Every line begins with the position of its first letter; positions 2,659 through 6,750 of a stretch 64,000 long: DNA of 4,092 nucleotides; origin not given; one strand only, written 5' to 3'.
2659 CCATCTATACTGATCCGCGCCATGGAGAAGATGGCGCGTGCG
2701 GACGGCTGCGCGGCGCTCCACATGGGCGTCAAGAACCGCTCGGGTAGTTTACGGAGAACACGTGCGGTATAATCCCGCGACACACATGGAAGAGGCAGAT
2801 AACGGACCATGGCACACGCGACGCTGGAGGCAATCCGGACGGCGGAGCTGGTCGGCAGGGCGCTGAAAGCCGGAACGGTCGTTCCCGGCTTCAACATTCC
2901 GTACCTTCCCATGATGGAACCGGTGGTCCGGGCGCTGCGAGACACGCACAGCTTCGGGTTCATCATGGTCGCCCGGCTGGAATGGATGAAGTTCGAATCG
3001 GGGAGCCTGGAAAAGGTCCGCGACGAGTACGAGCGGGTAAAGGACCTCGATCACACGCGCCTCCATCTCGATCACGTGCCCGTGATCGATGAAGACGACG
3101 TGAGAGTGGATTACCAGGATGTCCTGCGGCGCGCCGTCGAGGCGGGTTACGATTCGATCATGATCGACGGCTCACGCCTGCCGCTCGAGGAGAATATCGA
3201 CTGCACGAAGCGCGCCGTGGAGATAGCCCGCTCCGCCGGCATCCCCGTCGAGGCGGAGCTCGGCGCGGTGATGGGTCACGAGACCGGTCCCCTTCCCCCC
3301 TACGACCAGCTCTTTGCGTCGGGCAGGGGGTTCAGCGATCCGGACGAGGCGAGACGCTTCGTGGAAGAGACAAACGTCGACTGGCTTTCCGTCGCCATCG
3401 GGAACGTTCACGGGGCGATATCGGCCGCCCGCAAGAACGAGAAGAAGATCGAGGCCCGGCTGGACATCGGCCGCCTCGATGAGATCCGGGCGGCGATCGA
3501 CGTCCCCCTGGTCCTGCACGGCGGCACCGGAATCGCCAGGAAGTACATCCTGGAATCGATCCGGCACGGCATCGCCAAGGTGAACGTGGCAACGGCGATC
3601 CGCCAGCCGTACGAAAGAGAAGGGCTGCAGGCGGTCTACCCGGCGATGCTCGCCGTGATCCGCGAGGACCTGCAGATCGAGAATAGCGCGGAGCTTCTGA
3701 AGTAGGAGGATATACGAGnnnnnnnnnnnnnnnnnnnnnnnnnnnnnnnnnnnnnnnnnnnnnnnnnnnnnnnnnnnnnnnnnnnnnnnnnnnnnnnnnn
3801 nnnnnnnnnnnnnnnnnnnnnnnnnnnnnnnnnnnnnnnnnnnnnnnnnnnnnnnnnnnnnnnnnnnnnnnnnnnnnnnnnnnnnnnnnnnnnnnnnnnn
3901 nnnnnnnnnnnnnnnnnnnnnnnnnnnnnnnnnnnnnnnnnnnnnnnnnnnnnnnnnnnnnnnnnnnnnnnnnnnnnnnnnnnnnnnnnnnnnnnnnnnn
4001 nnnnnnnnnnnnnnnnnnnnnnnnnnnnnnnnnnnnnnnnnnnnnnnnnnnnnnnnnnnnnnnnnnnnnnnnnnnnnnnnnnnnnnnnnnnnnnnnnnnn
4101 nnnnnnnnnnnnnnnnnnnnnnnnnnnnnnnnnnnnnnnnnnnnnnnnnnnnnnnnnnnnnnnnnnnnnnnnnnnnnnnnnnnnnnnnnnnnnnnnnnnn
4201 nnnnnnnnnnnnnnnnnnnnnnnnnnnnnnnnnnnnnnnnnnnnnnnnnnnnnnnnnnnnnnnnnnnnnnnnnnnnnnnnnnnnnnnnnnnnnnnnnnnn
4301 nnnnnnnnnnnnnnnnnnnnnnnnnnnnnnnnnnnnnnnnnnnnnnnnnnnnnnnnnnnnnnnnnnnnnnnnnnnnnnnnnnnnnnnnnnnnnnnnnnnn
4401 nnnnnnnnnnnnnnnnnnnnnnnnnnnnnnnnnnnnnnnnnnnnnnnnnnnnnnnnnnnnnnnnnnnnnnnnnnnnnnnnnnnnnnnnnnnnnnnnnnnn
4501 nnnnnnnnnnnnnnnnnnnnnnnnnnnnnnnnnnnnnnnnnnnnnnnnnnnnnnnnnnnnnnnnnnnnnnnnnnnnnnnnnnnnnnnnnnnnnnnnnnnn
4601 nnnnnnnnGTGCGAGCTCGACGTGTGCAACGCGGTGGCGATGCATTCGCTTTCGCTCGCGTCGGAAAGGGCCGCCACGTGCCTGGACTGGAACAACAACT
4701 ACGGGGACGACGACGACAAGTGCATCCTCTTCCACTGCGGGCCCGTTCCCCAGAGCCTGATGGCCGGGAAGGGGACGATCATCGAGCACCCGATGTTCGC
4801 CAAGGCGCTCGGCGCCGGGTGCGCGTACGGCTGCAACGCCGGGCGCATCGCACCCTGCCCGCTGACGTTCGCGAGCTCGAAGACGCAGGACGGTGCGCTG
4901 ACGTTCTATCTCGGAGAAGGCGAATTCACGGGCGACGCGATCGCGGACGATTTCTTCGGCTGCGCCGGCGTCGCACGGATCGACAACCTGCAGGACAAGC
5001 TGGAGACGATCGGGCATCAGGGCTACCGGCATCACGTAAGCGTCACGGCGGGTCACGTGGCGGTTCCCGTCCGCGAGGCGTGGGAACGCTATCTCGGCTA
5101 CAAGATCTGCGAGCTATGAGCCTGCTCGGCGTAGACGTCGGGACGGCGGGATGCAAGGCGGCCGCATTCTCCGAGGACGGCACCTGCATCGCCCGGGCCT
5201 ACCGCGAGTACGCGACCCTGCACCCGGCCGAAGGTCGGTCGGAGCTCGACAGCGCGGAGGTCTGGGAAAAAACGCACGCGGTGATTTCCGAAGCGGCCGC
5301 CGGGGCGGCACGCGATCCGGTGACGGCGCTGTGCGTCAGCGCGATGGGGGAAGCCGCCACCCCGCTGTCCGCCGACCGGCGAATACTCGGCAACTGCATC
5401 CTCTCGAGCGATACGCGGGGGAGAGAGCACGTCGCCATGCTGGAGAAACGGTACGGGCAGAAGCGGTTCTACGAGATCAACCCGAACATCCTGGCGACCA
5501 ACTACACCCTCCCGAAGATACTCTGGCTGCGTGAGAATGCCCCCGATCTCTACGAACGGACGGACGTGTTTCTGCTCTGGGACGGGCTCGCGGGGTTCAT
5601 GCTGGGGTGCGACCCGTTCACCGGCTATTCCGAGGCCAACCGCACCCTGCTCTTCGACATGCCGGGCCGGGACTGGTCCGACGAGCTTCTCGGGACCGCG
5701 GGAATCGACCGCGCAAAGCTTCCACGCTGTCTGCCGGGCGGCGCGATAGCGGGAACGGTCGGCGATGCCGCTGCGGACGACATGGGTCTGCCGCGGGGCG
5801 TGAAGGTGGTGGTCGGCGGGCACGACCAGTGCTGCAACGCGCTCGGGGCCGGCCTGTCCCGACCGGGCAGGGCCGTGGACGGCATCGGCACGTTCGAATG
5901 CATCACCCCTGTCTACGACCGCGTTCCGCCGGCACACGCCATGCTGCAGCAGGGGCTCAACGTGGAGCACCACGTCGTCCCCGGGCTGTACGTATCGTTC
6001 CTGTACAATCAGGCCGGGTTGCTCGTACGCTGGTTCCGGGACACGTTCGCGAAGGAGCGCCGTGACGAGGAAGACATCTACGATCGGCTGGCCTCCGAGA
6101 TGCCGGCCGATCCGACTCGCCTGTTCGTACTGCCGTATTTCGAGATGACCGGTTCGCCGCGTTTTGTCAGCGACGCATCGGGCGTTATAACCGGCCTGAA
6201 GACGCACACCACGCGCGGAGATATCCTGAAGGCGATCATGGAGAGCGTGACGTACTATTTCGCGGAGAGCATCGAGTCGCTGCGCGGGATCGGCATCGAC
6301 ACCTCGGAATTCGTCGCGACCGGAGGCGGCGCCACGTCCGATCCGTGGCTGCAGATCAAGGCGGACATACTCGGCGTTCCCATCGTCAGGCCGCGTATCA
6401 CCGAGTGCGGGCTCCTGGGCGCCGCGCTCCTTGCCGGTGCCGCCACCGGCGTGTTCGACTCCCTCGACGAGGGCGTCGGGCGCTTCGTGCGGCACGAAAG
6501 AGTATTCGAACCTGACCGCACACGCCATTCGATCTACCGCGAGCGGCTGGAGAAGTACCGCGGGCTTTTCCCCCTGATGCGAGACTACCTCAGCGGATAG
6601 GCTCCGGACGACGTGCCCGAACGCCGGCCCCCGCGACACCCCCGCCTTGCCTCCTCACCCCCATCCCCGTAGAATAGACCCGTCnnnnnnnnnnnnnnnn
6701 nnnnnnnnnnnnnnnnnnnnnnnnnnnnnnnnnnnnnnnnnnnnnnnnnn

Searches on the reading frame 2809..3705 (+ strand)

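Call 30: search_protein_families(library=pfam, proteins=[window:2809-3705:+], max_evalue=0.0001)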
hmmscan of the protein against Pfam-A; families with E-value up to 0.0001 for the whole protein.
window:2809-3705:+ (298 aa): 1 family
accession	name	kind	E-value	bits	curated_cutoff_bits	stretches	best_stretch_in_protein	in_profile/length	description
PF01116.26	F_bP_aldolase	-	7.6e-58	196.7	25.5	1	10-270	2-239/277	Fructose-bisphosphate aldolase class-II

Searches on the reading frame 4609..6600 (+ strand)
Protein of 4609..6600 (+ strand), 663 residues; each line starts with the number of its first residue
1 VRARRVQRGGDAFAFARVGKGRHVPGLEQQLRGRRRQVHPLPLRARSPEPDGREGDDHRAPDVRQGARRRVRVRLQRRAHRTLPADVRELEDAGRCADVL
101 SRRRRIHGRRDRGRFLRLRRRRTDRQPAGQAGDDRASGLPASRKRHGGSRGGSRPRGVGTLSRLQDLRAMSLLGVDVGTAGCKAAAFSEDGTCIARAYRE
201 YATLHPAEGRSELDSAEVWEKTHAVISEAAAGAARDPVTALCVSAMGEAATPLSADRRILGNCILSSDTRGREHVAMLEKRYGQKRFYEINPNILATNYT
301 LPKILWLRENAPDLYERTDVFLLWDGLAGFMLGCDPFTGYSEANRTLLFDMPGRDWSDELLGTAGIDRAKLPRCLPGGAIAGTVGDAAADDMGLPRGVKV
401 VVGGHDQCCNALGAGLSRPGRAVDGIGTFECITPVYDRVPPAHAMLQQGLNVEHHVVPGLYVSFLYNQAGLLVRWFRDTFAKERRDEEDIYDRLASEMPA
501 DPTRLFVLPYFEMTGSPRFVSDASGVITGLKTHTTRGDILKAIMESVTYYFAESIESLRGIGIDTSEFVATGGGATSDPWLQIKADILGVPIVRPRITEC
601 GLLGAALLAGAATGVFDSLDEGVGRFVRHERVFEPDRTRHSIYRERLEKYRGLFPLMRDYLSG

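Call 31: search_protein_families(library=pfam, proteins=[window:4609-6600:+], max_evalue=0.0001)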
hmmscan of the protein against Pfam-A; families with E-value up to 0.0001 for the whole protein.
window:4609-6600:+ (663 aa): 3 families
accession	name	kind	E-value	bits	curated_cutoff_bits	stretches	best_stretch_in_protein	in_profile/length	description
PF00370.27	FGGY_N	-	1.2e-47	163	28.8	1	172-413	2-245/245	FGGY family of carbohydrate kinases, N-terminal domain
PF02782.22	FGGY_C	-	1.3e-28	100.6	27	1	461-612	39-197/198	FGGY family of carbohydrate kinases, C-terminal domain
PF01869.26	BcrAD_BadFG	-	1.2e-05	25.4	31.5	0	173-232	1-58/271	BadF/BadG/BcrA/BcrD ATPase family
